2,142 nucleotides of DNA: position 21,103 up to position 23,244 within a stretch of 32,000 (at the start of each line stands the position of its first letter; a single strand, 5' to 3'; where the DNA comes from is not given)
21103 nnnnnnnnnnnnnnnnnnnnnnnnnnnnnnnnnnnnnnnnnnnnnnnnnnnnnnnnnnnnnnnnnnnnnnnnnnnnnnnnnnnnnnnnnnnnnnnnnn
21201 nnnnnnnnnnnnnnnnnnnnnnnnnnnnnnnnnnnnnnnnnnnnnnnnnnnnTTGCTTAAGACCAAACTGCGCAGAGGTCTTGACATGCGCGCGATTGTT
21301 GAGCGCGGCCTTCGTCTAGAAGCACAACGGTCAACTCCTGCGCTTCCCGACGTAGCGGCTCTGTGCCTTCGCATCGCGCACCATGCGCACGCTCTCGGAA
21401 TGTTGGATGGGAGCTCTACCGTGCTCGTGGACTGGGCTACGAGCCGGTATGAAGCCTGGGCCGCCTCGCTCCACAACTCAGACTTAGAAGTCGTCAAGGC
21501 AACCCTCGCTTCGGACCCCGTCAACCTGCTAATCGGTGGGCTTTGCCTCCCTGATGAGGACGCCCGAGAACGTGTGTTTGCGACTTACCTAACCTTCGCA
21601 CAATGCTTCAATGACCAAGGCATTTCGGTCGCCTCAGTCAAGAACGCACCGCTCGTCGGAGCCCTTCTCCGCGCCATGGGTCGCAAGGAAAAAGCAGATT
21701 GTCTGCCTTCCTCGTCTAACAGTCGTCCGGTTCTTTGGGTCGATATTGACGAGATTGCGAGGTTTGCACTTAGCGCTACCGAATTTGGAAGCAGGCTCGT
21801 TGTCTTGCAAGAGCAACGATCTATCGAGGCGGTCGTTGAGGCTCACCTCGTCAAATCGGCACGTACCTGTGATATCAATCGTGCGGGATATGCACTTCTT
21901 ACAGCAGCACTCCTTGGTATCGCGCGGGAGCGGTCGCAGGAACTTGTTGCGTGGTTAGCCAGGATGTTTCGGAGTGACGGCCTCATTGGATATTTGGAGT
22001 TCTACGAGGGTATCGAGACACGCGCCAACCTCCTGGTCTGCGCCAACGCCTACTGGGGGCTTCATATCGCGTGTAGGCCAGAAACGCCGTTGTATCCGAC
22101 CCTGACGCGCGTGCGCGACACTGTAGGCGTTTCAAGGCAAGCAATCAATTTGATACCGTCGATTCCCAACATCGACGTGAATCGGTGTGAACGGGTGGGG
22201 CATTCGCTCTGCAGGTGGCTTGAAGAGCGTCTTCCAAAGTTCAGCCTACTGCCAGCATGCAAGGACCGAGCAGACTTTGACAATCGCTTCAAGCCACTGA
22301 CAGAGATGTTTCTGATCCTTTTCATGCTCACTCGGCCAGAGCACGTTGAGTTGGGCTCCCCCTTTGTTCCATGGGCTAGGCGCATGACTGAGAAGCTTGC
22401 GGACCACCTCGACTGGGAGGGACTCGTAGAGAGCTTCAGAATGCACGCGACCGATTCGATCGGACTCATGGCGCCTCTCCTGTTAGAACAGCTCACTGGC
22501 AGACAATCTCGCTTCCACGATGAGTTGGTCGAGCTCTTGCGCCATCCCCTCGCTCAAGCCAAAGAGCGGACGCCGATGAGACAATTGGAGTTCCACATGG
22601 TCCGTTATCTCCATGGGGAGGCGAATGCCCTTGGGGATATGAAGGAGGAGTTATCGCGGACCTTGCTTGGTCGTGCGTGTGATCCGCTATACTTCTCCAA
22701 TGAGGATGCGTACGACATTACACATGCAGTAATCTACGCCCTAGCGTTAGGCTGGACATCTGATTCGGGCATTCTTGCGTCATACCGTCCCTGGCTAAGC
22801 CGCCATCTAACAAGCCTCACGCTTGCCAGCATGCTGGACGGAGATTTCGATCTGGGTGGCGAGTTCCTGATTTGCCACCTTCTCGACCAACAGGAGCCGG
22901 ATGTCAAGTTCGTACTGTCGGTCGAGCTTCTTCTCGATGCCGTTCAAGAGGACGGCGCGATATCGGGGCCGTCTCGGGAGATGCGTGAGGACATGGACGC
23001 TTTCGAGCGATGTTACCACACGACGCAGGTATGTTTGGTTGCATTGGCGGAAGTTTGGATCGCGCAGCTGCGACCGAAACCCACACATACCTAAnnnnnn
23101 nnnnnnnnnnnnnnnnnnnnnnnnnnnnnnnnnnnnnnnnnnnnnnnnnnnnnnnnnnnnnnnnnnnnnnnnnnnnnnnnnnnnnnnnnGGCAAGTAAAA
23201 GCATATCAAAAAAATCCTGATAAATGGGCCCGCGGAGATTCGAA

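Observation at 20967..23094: GC-rich two-gene cargo: 97-aa membrane-anchored protein plus ~602-aa helical protein with no recognisable family. Best candidate for an undescribed system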

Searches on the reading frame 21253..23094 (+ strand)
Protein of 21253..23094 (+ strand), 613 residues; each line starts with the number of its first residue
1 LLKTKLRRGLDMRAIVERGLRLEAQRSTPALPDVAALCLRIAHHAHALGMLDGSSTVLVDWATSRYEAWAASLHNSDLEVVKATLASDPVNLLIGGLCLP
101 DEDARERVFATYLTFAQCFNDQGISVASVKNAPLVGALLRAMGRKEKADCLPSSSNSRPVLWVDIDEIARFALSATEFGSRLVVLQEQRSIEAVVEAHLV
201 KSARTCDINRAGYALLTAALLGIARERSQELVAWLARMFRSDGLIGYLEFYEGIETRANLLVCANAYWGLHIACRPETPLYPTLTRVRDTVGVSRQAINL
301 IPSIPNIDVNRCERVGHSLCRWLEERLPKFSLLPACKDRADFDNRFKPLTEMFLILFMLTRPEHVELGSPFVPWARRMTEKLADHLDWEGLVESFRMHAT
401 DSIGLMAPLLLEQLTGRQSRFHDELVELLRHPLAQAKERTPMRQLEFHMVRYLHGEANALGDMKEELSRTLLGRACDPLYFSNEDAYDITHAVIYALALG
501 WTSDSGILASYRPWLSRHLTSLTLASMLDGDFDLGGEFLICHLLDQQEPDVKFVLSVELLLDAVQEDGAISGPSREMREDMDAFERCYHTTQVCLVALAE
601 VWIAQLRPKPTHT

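Call 4: search_protein_families(library=pfam, proteins=[window:21253-23094:+], max_evalue=1)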
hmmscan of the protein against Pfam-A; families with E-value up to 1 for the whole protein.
window:21253-23094:+ (613 aa): 1 family
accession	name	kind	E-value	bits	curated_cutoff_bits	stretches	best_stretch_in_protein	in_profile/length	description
PF21836.2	DUF6895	-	9.8e-39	133.9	23.8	1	319-598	4-288/289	Domain of unknown function (DUF6895)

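Call 7: search_protein_families(library=ncbifam, proteins=[window:21253-23094:+], max_evalue=1)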
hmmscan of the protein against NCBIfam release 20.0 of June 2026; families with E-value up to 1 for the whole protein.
window:21253-23094:+ (613 aa): 1 family
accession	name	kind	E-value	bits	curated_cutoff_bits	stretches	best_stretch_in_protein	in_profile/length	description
TIGR04138.1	Plancto_Ver_chp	hypoth_equivalog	0.21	11.6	60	1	378-419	35-76/123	Minf_1886 family protein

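Call 8: search_protein_families(library=padloc, proteins=[window:21253-23094:+], max_evalue=1)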
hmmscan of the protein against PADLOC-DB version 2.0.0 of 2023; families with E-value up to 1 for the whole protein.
window:21253-23094:+ (613 aa): 0 families

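Call 10: search_solved_structures(query=window:21253-23094:+, max_evalue=10)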
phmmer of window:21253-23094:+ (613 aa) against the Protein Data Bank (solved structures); distinct sequences matched with E-value up to 10: 0.

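Call 11: find_homologous_proteins(query=window:21286-23091:+, max_evalue=0.001)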
Query window:21286-23091:+ (602 aa): 4 proteins with E <= 0.001 among 8000 candidates.
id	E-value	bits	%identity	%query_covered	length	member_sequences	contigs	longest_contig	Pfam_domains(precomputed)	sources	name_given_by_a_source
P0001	0.0e+0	1371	100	100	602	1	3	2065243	PF21836.3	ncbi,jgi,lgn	jgi:hypothetical protein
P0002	0.0e+0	1043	78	99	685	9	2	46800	PF21836.3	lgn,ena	-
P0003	5.1e-247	839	63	98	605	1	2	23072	PF21836.3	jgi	-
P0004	2.0e-72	263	32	98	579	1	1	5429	PF21836.3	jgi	jgi:Domain of unknown function (DUF6895)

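Call 18: find_encoding_contigs(protein=P0001, flank=10000, max_places=5)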
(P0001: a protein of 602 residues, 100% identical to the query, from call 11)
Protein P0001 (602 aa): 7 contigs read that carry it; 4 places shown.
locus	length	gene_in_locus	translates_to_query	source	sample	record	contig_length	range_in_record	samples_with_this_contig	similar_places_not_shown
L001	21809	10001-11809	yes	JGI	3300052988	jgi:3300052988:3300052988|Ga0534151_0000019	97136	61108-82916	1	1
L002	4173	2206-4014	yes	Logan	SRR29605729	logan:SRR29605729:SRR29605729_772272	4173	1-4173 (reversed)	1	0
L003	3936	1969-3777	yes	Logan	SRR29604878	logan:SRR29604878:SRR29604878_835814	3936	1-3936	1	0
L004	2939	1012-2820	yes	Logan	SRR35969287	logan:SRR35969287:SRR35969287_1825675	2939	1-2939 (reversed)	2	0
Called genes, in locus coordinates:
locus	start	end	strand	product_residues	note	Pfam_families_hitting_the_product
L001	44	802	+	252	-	PF00696:AA_kinase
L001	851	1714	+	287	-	PF19656:DUF6159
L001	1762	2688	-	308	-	PF01937:ARMT1-like_dom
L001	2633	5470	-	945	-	PF03104:DNA_pol_B_exo1, PF00136:DNA_pol_B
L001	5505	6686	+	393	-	PF01970:TctA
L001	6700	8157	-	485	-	PF07690:MFS_1, PF13347:MFS_2 (faint), PF07690:MFS_1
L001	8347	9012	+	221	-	PF00881:Nitroreductase, PF14512:TM1586_NiRdase (faint)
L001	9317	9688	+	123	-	PF00589:Phage_integrase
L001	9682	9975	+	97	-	-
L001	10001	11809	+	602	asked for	PF21836:DUF6895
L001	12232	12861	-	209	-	PF05168:HEPN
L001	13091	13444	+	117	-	-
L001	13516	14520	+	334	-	-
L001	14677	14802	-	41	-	-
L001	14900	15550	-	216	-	-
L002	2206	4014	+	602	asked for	PF21836:DUF6895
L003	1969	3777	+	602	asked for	PF21836:DUF6895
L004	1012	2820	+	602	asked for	PF21836:DUF6895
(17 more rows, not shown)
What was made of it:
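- The same islet was recovered from four independent samples (call 18).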

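Call 21: find_encoding_contigs(protein=P0002, flank=10000, max_places=4)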
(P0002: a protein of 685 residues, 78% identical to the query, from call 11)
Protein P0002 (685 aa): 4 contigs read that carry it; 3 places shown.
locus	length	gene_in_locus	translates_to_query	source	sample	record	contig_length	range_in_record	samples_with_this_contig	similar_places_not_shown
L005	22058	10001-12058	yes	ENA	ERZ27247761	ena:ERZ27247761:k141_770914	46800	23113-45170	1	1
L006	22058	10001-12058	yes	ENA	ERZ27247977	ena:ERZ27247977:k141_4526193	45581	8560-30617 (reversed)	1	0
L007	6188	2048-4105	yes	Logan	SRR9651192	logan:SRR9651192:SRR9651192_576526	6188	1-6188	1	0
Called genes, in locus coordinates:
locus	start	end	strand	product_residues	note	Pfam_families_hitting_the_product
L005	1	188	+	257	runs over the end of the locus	-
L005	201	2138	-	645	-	PF01979:Amidohydro_1, PF07969:Amidohydro_3 (faint), PF13382:Adenine_deam_C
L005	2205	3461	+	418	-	-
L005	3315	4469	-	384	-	PF00144:Beta-lactamase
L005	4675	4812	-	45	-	-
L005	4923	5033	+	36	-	-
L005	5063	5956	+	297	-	PF00892:EamA, PF03151:TPT (faint), PF00892:EamA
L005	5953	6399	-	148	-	-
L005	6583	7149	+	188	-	PF11655:DUF2589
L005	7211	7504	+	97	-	-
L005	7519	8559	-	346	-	PF03601:Cons_hypoth698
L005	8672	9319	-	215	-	PF03006:HlyIII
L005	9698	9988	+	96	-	-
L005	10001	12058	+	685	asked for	PF21836:DUF6895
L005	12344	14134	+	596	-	-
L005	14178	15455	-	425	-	PF07690:MFS_1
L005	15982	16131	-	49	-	-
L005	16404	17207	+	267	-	PF04542:Sigma70_r2, PF08281:Sigma70_r4_2, PF04545:Sigma70_r4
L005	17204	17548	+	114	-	-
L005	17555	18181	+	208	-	-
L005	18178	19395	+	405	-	PF13349:DUF4097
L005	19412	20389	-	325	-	PF00056:Ldh_1_N, PF02866:Ldh_1_C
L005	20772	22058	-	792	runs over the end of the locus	PF00139:Lectin_legB, PF18483:Lectin_L-type_dom, PF17803:Cadherin_4 (faint), PF17963:Big_9 (weak), PF05345:He_PIG, PF00395:SLH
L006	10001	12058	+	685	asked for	PF21836:DUF6895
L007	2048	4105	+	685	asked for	PF21836:DUF6895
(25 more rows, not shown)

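Call 22: find_encoding_contigs(protein=P0003, flank=10000, max_places=4)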
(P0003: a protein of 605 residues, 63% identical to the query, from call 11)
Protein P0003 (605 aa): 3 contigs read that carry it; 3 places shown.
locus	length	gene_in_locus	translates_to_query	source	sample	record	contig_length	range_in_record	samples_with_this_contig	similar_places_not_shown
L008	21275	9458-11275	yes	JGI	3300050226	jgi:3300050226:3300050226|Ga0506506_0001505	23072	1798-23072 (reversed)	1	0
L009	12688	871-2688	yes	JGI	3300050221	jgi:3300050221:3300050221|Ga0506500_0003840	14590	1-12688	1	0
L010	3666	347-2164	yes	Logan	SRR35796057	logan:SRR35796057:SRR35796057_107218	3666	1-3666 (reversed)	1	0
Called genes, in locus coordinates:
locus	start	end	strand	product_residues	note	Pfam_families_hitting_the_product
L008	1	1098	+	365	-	?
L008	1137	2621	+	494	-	PF02541:Ppx-GppA, PF21447:Ppx-GppA_III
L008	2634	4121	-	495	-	PF01928:CYTH, PF05235:CHAD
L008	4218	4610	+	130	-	-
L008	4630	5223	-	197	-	PF00589:Phage_integrase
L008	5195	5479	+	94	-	-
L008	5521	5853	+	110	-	PF01527:HTH_Tnp_1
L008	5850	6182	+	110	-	PF05717:TnpB_IS66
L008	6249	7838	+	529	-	PF13007:LZ_Tnp_IS66, PF13005:zf-IS66, PF03050:DDE_Tnp_IS66, PF13817:DDE_Tnp_IS66_C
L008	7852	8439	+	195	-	PF07929:PRiA4_ORF3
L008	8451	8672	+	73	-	-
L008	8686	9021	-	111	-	PF13495:Phage_int_SAM_4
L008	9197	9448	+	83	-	-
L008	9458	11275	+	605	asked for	PF21836:DUF6895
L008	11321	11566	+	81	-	-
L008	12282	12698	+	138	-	PF15919:HicB_lk_antitox (weak), PF15970:HicB-like_2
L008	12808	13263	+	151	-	PF00583:Acetyltransf_1, PF13673:Acetyltransf_10 (weak), PF13508:Acetyltransf_7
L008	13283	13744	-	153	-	PF00300:His_Phos_1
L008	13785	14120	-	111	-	PF13090:PP_kinase_C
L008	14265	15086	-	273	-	PF13444:Acetyltransf_5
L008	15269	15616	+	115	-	PF12840:HTH_20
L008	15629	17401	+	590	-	PF01451:LMWPc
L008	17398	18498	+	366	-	PF01758:SBF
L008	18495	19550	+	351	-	PF03773:ArsP_1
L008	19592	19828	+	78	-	PF13192:Thioredoxin_3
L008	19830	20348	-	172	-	-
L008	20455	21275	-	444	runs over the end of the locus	PF02878:PGM_PMM_I, PF02879:PGM_PMM_II, PF02880:PGM_PMM_III, PF00408:PGM_PMM_IV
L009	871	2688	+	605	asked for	PF21836:DUF6895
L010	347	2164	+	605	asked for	PF21836:DUF6895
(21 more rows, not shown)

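Call 23: find_encoding_contigs(protein=P0004, flank=10000, max_places=4)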
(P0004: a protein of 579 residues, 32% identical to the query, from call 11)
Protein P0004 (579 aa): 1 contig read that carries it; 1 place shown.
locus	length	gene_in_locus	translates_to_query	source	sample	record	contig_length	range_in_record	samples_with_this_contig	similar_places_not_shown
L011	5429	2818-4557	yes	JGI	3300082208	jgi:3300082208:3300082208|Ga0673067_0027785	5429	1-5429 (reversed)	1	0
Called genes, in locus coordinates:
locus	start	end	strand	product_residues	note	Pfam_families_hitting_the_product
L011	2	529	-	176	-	?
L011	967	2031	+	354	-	-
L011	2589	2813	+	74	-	-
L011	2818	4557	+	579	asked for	PF21836:DUF6895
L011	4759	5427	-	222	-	?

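Call 32: search_protein_representatives(alignment_id=A1)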
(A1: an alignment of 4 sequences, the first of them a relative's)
Query: 4 sequences, 607 profile positions. Proteins with E-value up to 0.001 (for the whole library): 929; up to 1e-10: 193; up to 1e-30: 33. The best 150 are listed.
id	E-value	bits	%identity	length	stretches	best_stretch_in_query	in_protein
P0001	0.0e+00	1153.0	-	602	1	15-607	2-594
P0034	1.4e-191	654.5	-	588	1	12-604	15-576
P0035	2.7e-154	531.3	-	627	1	29-606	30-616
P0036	9.8e-109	380.9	-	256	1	360-605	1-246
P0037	3.0e-95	336.3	-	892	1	30-605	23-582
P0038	4.9e-95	335.6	-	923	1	35-605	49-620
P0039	1.6e-94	333.9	-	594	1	66-603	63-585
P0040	2.2e-91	323.5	-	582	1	54-600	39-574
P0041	2.6e-87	310.1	-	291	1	322-603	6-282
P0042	3.8e-85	303.0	-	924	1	35-605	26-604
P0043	3.3e-83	296.5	-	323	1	5-297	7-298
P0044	8.2e-83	295.3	-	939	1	33-605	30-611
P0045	6.2e-82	292.4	-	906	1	34-604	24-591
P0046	3.3e-81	290.0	-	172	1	444-607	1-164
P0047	8.9e-79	281.9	-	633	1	304-603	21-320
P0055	2.9e-55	204.2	-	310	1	305-601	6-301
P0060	7.0e-40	153.5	-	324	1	310-604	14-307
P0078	1.1e-19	86.7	-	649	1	316-601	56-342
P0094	2.4e-16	75.7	-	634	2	349-601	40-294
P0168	5.3e-12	61.4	-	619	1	412-599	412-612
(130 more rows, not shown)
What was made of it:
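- Closest known: DUF6895. Different: Typical members are stand-alone proteins of about 300 aa (call 32).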

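Call 33: search_protein_families(library=pfam, proteins=[P0037, P0038, P0042, P0044, P0047, P0078, P0035, P0034, P0094, P0168], max_evalue=0.01)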
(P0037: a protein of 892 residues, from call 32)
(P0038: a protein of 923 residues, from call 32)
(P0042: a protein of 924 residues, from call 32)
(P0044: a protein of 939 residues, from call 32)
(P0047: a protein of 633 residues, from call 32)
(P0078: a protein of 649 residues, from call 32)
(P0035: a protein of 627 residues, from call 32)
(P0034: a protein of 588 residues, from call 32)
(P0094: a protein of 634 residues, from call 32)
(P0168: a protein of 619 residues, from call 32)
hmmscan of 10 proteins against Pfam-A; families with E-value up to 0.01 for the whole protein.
P0037 (892 aa): 3 families
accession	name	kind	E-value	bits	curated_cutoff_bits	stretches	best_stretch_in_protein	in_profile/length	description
PF21836.2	DUF6895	-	2.9e-44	152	23.8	1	303-576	6-287/289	Domain of unknown function (DUF6895)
PF01636.29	APH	-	7.6e-10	39.4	23.2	1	708-802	127-219/239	Phosphotransferase enzyme family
PF21843.2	DUF6902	-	0.0016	17.8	27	1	467-537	168-235/351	Domain of unknown function (DUF6902)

P0038 (923 aa): 4 families
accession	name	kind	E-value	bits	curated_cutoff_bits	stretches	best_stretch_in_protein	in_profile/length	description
PF21836.2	DUF6895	-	1.9e-38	132.9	23.8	1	340-614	3-287/289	Domain of unknown function (DUF6895)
PF01636.29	APH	-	5.1e-14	53.1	23.2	1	709-874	54-236/239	Phosphotransferase enzyme family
PF01633.27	Choline_kinase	-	0.00014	21.8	29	1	804-845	159-203/300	Choline/ethanolamine kinase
PF03109.22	ABC1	-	0.0016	18.1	22.9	1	799-830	180-211/244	ABC1 atypical kinase-like domain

P0042 (924 aa): 4 families
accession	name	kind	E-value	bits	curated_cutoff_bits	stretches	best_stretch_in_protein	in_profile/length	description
PF21836.2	DUF6895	-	1.7e-33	116.7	23.8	1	320-600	4-289/289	Domain of unknown function (DUF6895)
PF01636.29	APH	-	3.6e-08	33.9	23.2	1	782-850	148-220/239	Phosphotransferase enzyme family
PF19974.5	TCAD9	-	0.00072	19.3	40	1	799-834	296-329/429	Ternary complex associated domain 9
PF22303.2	OspG_kinase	-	0.00075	20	27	0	800-829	101-130/152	Protein kinase OspG, kinase domain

P0044 (939 aa): 3 families
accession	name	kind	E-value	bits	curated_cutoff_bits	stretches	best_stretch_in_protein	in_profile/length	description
PF21836.2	DUF6895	-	9.2e-38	130.7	23.8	1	325-604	2-286/289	Domain of unknown function (DUF6895)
PF01636.29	APH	-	1.5e-11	45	23.2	1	692-872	41-229/239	Phosphotransferase enzyme family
PF19974.5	TCAD9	-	0.0061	16.2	40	1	806-843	294-329/429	Ternary complex associated domain 9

P0047 (633 aa): 4 families
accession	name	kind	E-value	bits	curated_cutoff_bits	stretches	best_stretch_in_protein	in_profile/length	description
PF21836.2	DUF6895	-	1.5e-44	153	23.8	1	38-317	4-288/289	Domain of unknown function (DUF6895)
PF01636.29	APH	-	5.5e-17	62.8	23.2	1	376-557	14-220/239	Phosphotransferase enzyme family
PF03881.20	Fructosamin_kin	-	0.00044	20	22.4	1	491-552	169-232/288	Fructosamine kinase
PF19974.5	TCAD9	-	0.0031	17.2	40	1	500-545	289-335/429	Ternary complex associated domain 9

P0078 (649 aa): 1 family
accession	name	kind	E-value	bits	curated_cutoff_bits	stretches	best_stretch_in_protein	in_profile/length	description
PF21836.2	DUF6895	-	1.7e-49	169.2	23.8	1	59-342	3-289/289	Domain of unknown function (DUF6895)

P0035 (627 aa): 2 families
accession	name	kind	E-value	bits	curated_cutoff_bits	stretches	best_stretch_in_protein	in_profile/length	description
PF21836.2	DUF6895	-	2.3e-50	172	23.8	1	330-609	2-287/289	Domain of unknown function (DUF6895)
PF21843.2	DUF6902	-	0.0005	19.5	27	1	497-564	166-229/351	Domain of unknown function (DUF6902)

P0034 (588 aa): 2 families
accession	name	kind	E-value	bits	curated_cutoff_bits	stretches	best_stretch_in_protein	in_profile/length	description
PF21836.2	DUF6895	-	2.8e-44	152.1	23.8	1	293-570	2-288/289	Domain of unknown function (DUF6895)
PF19361.4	DUF5937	-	0.0096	15.5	27.1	0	321-361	18-57/267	Family of unknown function (DUF5937)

P0094 (634 aa): 2 families
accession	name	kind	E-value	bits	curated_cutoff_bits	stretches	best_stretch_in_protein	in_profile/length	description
PF21836.2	DUF6895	-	1.1e-57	196.1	23.8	1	12-293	2-288/289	Domain of unknown function (DUF6895)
PF21843.2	DUF6902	-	0.00049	19.6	27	1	173-254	165-237/351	Domain of unknown function (DUF6902)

P0168 (619 aa): 2 families
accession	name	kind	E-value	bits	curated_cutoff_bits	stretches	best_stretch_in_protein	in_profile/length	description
PF21836.2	DUF6895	-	3.1e-62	211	23.8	1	330-612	3-287/289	Domain of unknown function (DUF6895)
PF21843.2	DUF6902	-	0.00074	19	27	1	487-561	167-236/351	Domain of unknown function (DUF6902)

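Call 34: predict_structure(alignment_id=A1)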
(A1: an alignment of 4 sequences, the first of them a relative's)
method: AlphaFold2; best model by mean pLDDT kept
length: 602 residues; sequences in the alignment: 4
mean_pLDDT: 53.9   pTM: 0.43
mean pLDDT of the five models: 53.9, 50.3, 49.9, 49.3, 46.1
residues with pLDDT >= 90: 0; 70-90: 70; 50-70: 306; < 50: 226
segments of 3 or more residues with pLDDT < 50: 37-40, 142-178, 227-253, 259-261, 263-328, 332-334, 347-350, 352-360, 465-469, 491-493, 553-602
pLDDT, mean of each block of 10 residues (from residue 1): 58 57 60 50 62 75 66 58 68 76 68 54 62 62 39 37 32 41 60 55 58 53 51 37 40 48 39 27 26 34 43 42 42 50 51 47 58 61 62 64 65 81 73 78 77 72 51 62 56 52 62 57 61 55 62 44 32 39 46 42 31
secondary structure, 60 per line:
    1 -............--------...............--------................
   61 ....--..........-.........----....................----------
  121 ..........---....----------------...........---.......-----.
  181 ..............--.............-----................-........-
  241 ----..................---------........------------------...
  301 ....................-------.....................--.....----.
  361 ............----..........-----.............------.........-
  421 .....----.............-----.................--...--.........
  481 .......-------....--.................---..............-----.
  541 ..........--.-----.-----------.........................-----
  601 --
elements in order: H2-13 H22-36 H45-64 H67-76 H78-86 H91-110 H121-130 H134-137 H154-164 H168-174 H180-194 H197-209 H215-230 H232-239 H245-262 H272-279 H298-320 H328-348 H351-355 H360-372 H377-386 H392-404 H411-419 H421-425 H430-442 H448-464 H472-487 H495-498 H501-517 H521-534 H540-550 H571-595
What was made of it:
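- Tried and rejected: The AF2 run with four sequences was unusable (pLDDT 54, call 34).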

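Call 37: find_related_loci(query=A4, collection=genome_contigs, flank=8000)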
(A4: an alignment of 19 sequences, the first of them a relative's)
Query A4 (602 aa) in genome_contigs; peptide patterns used: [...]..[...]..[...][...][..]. (x = any residue, [..] = any of these).
25 stretches matched a pattern; 3 encode a relative of the query (tblastn E <= 1e-3); 3 distinct loci.
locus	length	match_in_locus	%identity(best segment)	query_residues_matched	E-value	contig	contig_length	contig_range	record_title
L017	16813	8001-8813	28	311-585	2e-26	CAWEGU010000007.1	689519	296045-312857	MAG: uncultured Alphaproteobacteria bacterium isolate MFD09603.bin.1.77 genome assembly, contig: contig_6030, whole geno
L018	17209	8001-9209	32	170-587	6e-52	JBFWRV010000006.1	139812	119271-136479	MAG: Hyphomicrobiaceae bacterium isolate CA_2019_TPBF_214 NODE_1144_length_139812_cov_6.048824_TPBF, whole genome shotgu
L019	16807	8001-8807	25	311-587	3e-5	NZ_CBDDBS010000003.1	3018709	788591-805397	MAG: Haliscomenobacter sp. isolate bebd6739-bc59-4aa2-89c4-e50a6a6b56b9 contig_3, whole genome shotgun sequence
